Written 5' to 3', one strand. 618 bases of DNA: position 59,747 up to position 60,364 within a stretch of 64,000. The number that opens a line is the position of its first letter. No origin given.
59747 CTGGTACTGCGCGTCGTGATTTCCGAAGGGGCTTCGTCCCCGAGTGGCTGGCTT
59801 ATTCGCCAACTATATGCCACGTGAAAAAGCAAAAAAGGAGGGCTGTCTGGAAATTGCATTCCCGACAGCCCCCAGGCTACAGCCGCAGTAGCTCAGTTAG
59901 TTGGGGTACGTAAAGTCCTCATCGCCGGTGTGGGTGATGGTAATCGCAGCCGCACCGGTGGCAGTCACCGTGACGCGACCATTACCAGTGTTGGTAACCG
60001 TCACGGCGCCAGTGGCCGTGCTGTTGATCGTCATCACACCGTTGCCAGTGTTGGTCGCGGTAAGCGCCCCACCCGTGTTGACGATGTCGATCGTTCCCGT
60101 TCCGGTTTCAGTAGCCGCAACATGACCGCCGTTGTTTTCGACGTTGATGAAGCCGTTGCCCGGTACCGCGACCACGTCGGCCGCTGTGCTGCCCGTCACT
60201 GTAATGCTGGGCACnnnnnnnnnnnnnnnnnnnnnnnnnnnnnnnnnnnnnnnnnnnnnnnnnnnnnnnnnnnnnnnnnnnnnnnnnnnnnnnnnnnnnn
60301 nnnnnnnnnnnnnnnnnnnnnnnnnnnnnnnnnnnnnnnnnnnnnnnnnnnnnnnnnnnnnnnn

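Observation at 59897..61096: DUF3494 ice-binding-like domain followed by a T-x-T decapeptide-repeat module: a possible two-architecture ice- or surface-binding protein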

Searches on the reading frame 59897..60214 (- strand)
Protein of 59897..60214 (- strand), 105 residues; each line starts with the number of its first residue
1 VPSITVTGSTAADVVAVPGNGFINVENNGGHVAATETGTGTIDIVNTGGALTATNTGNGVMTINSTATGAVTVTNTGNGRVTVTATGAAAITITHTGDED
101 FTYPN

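Call 3: search_protein_families(library=pfam, proteins=[window:59897-60214:-], max_evalue=1)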
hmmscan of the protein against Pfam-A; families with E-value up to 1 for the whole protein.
window:59897-60214:- (105 aa): 2 families
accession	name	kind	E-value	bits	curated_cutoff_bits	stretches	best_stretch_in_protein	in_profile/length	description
PF10988.14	DUF2807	-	0.0017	18.6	24.2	1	15-98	91-174/181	Putative auto-transporter adhesin, head GIN domain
PF08226.16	DUF1720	-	0.78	10.6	21.4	0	34-87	23-74/75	Domain of unknown function (DUF1720)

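Call 4: search_protein_families(library=ncbifam, proteins=[window:59897-60214:-], max_evalue=1)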
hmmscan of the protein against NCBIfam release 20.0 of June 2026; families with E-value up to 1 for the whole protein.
window:59897-60214:- (105 aa): 1 family
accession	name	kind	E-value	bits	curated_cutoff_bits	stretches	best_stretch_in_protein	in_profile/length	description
TIGR03122.1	one_C_dehyd_C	equivalog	0.12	11.6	130.65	1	4-66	147-209/260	formylmethanofuran dehydrogenase subunit C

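Call 10: find_homologous_proteins(query=window:59900-60214:-, max_evalue=0.01)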
Query seq(105 aa) (105 aa): 31 proteins with E <= 0.01 among 211 candidates.
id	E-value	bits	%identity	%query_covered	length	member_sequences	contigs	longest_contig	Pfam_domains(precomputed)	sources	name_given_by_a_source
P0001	1.5e-50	187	96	100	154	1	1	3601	-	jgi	jgi:hypothetical protein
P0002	1.4e-43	165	88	100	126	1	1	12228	-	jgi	jgi:hypothetical protein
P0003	1.3e-41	159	86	96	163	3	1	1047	-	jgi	jgi:hypothetical protein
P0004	1.6e-37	145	79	96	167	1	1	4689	-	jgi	jgi:hypothetical protein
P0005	3.0e-35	138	78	97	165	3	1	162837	-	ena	-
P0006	6.8e-35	137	76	96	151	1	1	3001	-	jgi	jgi:hypothetical protein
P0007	4.2e-34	135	79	95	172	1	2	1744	-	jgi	jgi:hypothetical protein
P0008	6.7e-34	134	82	89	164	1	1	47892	-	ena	-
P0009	3.8e-33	131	75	97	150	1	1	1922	-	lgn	-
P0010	5.0e-33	131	75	96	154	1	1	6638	-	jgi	jgi:hypothetical protein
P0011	1.1e-32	130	75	96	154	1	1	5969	PF10988.15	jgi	jgi:hypothetical protein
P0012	1.3e-32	130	72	97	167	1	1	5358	-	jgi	-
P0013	2.5e-32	129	75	97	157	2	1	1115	-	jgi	jgi:hypothetical protein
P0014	2.5e-32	129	75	96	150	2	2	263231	-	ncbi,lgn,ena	-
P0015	3.0e-31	125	72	96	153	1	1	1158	-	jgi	jgi:hypothetical protein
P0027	1.2e-17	82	82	54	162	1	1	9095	PF11999.14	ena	-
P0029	1.2e-16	79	66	65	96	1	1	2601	PF10988.15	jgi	jgi:hypothetical protein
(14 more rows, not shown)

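Call 32: search_solved_structures(query=A4, max_evalue=10, show_alignments=2)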
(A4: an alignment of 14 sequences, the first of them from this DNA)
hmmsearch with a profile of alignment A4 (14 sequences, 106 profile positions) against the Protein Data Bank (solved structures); distinct sequences matched with E-value up to 10: 36.
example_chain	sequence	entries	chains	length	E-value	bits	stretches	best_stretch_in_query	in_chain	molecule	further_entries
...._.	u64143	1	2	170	0.0074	19.5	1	37-86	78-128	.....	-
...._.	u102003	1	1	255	0.17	15.1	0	57-95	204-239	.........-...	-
6ren_A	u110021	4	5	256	0.18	15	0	57-99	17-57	3fPizza6-SH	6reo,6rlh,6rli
6i38_A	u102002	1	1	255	0.24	14.6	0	57-95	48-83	nv2Pizza6-AYW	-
8s83_A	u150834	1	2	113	0.26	14.5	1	61-99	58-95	S-layer protein sap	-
3m7h_A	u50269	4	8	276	0.29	14.4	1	33-101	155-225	Putidacin L1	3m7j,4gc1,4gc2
6i37_A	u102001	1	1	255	0.34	14.2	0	57-95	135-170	nv1Pizza6-AYW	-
5chb_A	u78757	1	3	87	0.36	14.1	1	54-95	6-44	nvPizza2-S16H58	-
9oh5_A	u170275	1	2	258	0.38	14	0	65-87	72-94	MS2 CPM58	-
5i1y_A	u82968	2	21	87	0.39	14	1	54-95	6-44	nvPizz2a-H16S58 | nvPizza2-H16S58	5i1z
4zcn_A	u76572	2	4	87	0.44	13.8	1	54-95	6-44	nvPizza2-S16S58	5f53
6i3a_A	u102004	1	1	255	0.44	13.8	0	57-95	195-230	v22Pizza6-AYW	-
8q82_A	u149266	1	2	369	0.5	13.6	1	63-92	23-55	Photorhabdus luminescens subsp. laumondii TTO1 complete genome segment 3/17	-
2k7p_A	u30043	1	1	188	0.53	13.5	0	47-103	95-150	Filamin-A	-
2aav_A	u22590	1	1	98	0.54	13.5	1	47-104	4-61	Filamin A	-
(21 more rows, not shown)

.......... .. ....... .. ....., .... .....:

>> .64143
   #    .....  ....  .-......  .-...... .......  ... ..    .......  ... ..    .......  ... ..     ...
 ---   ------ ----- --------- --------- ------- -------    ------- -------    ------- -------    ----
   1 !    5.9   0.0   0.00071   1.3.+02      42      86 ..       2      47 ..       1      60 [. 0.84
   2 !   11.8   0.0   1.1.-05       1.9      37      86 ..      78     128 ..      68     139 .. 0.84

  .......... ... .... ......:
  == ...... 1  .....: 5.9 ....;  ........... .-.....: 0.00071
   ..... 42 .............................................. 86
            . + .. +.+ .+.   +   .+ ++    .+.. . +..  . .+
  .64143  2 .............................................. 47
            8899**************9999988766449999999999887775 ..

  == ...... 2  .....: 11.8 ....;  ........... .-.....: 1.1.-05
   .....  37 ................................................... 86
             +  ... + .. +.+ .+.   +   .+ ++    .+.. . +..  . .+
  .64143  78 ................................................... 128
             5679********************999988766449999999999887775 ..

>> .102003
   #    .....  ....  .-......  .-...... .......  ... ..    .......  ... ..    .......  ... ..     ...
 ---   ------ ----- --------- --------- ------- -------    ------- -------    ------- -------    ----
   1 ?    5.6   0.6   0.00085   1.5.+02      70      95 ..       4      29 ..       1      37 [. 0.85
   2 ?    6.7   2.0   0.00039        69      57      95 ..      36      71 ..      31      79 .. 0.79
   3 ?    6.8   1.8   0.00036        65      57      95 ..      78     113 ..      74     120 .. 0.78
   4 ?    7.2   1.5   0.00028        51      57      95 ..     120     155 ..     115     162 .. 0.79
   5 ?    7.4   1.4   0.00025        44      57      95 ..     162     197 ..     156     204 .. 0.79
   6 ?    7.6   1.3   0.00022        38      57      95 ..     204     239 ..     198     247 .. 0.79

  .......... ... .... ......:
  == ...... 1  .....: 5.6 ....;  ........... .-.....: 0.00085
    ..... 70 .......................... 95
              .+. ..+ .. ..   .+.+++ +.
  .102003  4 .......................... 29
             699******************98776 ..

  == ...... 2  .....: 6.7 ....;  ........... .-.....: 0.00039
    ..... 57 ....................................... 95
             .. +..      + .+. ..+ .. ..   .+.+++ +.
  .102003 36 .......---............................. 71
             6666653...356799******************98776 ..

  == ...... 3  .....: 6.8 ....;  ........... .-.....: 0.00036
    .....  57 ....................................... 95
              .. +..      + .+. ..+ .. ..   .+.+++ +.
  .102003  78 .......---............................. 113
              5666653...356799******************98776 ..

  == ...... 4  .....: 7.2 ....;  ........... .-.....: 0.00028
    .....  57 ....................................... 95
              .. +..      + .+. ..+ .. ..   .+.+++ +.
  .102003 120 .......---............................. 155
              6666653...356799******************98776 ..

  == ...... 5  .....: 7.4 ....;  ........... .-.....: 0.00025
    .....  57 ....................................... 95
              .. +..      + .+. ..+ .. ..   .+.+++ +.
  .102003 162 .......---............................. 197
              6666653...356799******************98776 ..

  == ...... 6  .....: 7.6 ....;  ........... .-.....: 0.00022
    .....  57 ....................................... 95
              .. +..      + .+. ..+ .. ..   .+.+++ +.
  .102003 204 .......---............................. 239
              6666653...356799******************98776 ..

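Call 38: find_encoding_contigs(protein=P0014, flank=6000, max_places=3)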
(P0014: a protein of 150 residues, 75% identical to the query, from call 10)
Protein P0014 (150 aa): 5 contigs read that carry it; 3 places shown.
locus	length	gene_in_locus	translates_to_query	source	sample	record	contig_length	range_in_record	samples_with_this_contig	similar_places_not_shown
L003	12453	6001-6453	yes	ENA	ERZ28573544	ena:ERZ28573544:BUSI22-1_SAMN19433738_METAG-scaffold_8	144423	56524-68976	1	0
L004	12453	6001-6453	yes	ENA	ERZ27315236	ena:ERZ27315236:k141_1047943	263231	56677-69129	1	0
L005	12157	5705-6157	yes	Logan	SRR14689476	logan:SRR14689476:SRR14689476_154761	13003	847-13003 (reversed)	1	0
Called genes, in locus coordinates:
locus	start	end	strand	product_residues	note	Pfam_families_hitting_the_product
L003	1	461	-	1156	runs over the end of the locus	PF00873:ACR_tran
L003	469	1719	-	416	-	PF25919:BSH_CusB, PF25973:BSH_CzcB, PF25869:3HB_CusB, PF25954:Beta-barrel_RND_2, PF25967:RND-MFP_C (weak), PF25975:CzcB_C, PF25989:YknX_C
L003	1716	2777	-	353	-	PF02321:OEP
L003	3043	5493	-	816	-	PF01326:PPDK_N, PF00391:PEP-utilizers, PF02896:PEP-utilizers_C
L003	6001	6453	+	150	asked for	-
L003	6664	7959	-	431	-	PF00072:Response_reg, PF00512:HisKA, PF02518:HATPase_c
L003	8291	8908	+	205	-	PF12900:Pyridox_ox_2, PF01243:PNPOx_N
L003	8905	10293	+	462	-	PF00072:Response_reg, PF00158:Sigma54_activat, PF14532:Sigma54_activ_2, PF07728:AAA_5 (weak), PF25601:AAA_lid_14, PF02954:HTH_8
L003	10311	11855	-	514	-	PF00989:PAS, PF08448:PAS_4, PF13188:PAS_8 (weak), PF13426:PAS_9, PF24820:Diguanyl_cycl_sensor (faint), PF00512:HisKA, PF02518:HATPase_c, PF00072:Response_reg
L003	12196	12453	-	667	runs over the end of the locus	PF00989:PAS, PF08448:PAS_4, PF13188:PAS_8, PF13426:PAS_9, PF12860:PAS_7, PF00512:HisKA, PF02518:HATPase_c, PF00072:Response_reg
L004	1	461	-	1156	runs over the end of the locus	PF00873:ACR_tran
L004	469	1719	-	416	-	PF25919:BSH_CusB, PF25973:BSH_CzcB, PF25869:3HB_CusB, PF25954:Beta-barrel_RND_2, PF25967:RND-MFP_C (weak), PF25975:CzcB_C, PF25989:YknX_C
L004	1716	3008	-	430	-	PF02321:OEP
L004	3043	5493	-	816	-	PF01326:PPDK_N, PF00391:PEP-utilizers, PF02896:PEP-utilizers_C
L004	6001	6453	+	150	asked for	-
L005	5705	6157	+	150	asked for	-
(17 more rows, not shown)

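Call 46: search_protein_representatives(alignment_id=A5)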
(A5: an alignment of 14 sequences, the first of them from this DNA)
Query: 14 sequences, 106 profile positions. Proteins with E-value up to 0.001 (for the whole library): 116; up to 1e-10: 66; up to 1e-30: 36. The best 116 are listed.
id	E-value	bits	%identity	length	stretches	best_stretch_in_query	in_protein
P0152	1.2e-144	488.2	-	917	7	3-106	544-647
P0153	2.3e-139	471.3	-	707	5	3-106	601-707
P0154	3.6e-135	457.8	-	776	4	2-106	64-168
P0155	6.1e-125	424.9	-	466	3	3-105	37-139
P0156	2.9e-100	345.5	-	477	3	2-103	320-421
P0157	5.3e-88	306.1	-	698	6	19-105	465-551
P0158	7.9e-88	305.6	-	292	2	3-106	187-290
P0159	2.4e-76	268.6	-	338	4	16-106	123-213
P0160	2.1e-75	265.6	-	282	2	3-106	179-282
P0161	1.1e-70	250.5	-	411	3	20-102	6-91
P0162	2.5e-69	246.1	-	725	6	31-105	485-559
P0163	9.6e-69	244.2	-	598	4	26-106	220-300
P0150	1.5e-60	217.9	-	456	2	2-103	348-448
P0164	1.0e-59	215.2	-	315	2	3-106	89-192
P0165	8.9e-55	199.3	-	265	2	2-105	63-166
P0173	1.9e-36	140.4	-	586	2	14-106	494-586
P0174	4.1e-35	136.1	-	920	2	15-106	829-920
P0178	6.0e-27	109.8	-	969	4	21-106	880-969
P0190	5.4e-17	77.8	-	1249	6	20-100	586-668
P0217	8.8e-06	41.8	-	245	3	16-93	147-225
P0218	9.0e-06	41.8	-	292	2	10-88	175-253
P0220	1.1e-05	41.5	-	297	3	21-103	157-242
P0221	1.3e-05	41.2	-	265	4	15-98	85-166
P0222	1.7e-05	40.9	-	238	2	4-101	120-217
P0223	1.8e-05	40.8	-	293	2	25-102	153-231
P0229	1.3e-04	38.1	-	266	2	4-103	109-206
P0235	2.5e-04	37.1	-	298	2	7-103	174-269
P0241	3.9e-04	36.5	-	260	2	5-102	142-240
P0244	5.2e-04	36.1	-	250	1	11-102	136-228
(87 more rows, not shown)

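Call 47: search_protein_families(library=pfam, proteins=[P0152, P0153, P0154, P0156, P0157, P0163, P0174, P0178, P0190, P0173], max_evalue=0.01)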
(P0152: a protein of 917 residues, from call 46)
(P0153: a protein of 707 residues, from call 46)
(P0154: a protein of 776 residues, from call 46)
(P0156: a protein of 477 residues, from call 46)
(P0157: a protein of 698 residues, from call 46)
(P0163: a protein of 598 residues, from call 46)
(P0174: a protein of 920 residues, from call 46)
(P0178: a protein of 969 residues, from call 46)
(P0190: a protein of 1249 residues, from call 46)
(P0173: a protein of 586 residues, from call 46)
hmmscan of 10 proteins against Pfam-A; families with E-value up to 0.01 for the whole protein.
P0152 (917 aa): 2 families
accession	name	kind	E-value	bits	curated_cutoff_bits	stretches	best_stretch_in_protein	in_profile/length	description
PF11999.13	Ice_binding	-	8.6e-50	169.7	28.7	1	57-276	3-208/208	Ice-binding-like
PF10988.14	DUF2807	-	2.9e-07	30.9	24.2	0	426-531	76-177/181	Putative auto-transporter adhesin, head GIN domain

P0153 (707 aa): 0 families

P0154 (776 aa): 2 families
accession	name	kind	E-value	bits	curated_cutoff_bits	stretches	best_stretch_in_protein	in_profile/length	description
PF11999.13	Ice_binding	-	1.1e-49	169.4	28.7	1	569-774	1-207/208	Ice-binding-like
PF10988.14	DUF2807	-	0.0089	16.2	24.2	1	66-152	77-164/181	Putative auto-transporter adhesin, head GIN domain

P0156 (477 aa): 1 family
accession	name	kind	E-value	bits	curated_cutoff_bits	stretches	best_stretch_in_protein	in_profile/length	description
PF10988.14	DUF2807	-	0.002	18.4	24.2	0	192-303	70-177/181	Putative auto-transporter adhesin, head GIN domain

P0157 (698 aa): 2 families
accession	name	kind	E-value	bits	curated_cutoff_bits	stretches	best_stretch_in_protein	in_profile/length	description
PF11999.13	Ice_binding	-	6.1e-48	163.7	28.7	1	59-278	3-208/208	Ice-binding-like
PF10988.14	DUF2807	-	0.0016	18.6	24.2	0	311-418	72-179/181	Putative auto-transporter adhesin, head GIN domain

P0163 (598 aa): 0 families

P0174 (920 aa): 3 families
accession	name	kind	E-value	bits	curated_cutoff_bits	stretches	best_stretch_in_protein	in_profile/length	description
PF11999.13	Ice_binding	-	3.3e-126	419.3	28.7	2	382-568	1-207/208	Ice-binding-like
PF13205.12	Big_5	-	7.7e-53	178.1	23.6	3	141-243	1-105/105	Bacterial Ig-like domain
PF11858.14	DUF3378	-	0.00052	20.6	27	0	698-733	24-59/76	Domain of unknown function (DUF3378)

P0178 (969 aa): 0 families

P0190 (1249 aa): 4 families
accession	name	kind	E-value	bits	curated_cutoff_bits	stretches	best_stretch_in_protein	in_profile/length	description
PF12130.13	bMERB_dom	-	4.3e-44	150.3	24.6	1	1071-1199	3-132/134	Bivalent Mical/EHBP Rab binding domain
PF00307.36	CH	-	6.1e-26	91.2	26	1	4-107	4-108/109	Calponin homology (CH) domain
PF10988.14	DUF2807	-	1e-09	38.8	24.2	2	597-704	72-178/181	Putative auto-transporter adhesin, head GIN domain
PF00412.28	LIM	-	1.5e-05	25.6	22.9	1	163-217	1-55/58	LIM domain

P0173 (586 aa): 2 families
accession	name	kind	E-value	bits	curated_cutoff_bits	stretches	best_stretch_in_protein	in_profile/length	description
PF11999.13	Ice_binding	-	9.7e-63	212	28.7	1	236-422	1-207/208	Ice-binding-like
PF13205.12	Big_5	-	2.6e-30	105.7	23.6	2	4-97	10-105/105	Bacterial Ig-like domain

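Call 48: search_protein_families(library=pfam, proteins=[P0217, P0218, P0220, P0221, P0222, P0223, P0229, P0235, P0241, P0244], max_evalue=0.01)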
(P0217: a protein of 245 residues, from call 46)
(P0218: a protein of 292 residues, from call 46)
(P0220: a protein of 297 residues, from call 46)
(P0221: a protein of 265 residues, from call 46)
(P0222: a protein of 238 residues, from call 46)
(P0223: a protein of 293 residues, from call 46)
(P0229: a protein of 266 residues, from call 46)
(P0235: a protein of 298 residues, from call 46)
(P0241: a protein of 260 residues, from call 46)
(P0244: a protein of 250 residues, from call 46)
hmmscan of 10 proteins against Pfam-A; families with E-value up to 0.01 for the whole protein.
P0217 (245 aa): 1 family
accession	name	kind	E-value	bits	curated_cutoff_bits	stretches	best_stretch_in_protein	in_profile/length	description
PF10988.14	DUF2807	-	5.2e-39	134.3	24.2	1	40-239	3-181/181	Putative auto-transporter adhesin, head GIN domain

P0218 (292 aa): 1 family
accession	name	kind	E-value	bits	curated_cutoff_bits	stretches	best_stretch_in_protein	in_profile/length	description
PF10988.14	DUF2807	-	2.3e-43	148.5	24.2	2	50-196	1-144/181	Putative auto-transporter adhesin, head GIN domain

P0220 (297 aa): 2 families
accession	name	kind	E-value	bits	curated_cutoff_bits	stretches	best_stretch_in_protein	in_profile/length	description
PF10988.14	DUF2807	-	4.9e-29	101.8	24.2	2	191-284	89-181/181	Putative auto-transporter adhesin, head GIN domain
PF13349.12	DUF4097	-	2e-08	34.4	22.9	1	156-279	105-226/247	Toastrack DUF4097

P0221 (265 aa): 2 families
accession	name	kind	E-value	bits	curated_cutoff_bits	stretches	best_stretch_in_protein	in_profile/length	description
PF10988.14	DUF2807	-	2.2e-08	34.5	24.2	2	80-170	84-174/181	Putative auto-transporter adhesin, head GIN domain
PF01068.26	DNA_ligase_A_M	-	0.0033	17.6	26.2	0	154-180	74-100/204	ATP dependent DNA ligase domain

P0222 (238 aa): 3 families
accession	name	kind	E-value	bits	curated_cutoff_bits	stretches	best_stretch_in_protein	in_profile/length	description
PF10988.14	DUF2807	-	5.7e-38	130.9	24.2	1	39-222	2-180/181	Putative auto-transporter adhesin, head GIN domain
PF09898.14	DUF2125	-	0.00054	20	24.2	1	36-206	69-251/319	Uncharacterized protein conserved in bacteria (DUF2125)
PF05359.17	DUF748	-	0.0054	15.3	50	1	44-142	494-585/1037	Domain of Unknown Function (DUF748)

P0223 (293 aa): 1 family
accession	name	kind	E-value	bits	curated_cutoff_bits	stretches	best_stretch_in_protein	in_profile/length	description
PF10988.14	DUF2807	-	7.5e-23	81.7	24.2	2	187-276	93-181/181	Putative auto-transporter adhesin, head GIN domain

P0229 (266 aa): 2 families
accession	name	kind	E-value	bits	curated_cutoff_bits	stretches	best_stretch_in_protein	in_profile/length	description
PF10988.14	DUF2807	-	3.7e-43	147.8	24.2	1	51-249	1-180/181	Putative auto-transporter adhesin, head GIN domain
PF13349.12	DUF4097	-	0.00013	21.9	22.9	1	88-244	38-187/247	Toastrack DUF4097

P0235 (298 aa): 2 families
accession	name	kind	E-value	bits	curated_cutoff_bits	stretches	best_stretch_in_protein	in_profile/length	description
PF10988.14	DUF2807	-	7.5e-16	58.8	24.2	2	204-291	71-160/181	Putative auto-transporter adhesin, head GIN domain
PF13349.12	DUF4097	-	8e-10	38.9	22.9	2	96-237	40-174/247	Toastrack DUF4097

P0241 (260 aa): 2 families
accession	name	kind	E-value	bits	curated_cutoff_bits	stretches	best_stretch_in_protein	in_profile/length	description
PF10988.14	DUF2807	-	1.2e-45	155.9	24.2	1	57-245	2-181/181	Putative auto-transporter adhesin, head GIN domain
PF13349.12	DUF4097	-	1.6e-08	34.7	22.9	1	65-225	10-171/247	Toastrack DUF4097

P0244 (250 aa): 1 family
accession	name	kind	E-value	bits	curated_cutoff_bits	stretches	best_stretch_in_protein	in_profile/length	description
PF10988.14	DUF2807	-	3e-40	138.4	24.2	1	51-233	2-181/181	Putative auto-transporter adhesin, head GIN domain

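Call 65: predict_structure(alignment_id=A6)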
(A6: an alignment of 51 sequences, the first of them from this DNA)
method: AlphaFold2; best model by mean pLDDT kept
length: 105 residues; sequences in the alignment: 51
mean_pLDDT: 78.3   pTM: 0.75
mean pLDDT of the five models: 78.3, 75.6, 71.8, 70.5, 69.1
residues with pLDDT >= 90: 21; 70-90: 48; 50-70: 35; < 50: 1
segments of 3 or more residues with pLDDT < 50: none
pLDDT, mean of each block of 10 residues (from residue 1): 67 67 66 68 70 85 88 91 89 92 81
secondary structure, 60 per line:
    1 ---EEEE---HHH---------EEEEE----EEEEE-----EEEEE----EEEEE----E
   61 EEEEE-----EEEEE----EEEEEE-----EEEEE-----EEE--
elements in order: E4-7 E23-27 E32-36 E42-46 E51-55 E60-65 E71-75 E80-85 E91-95 E101-103
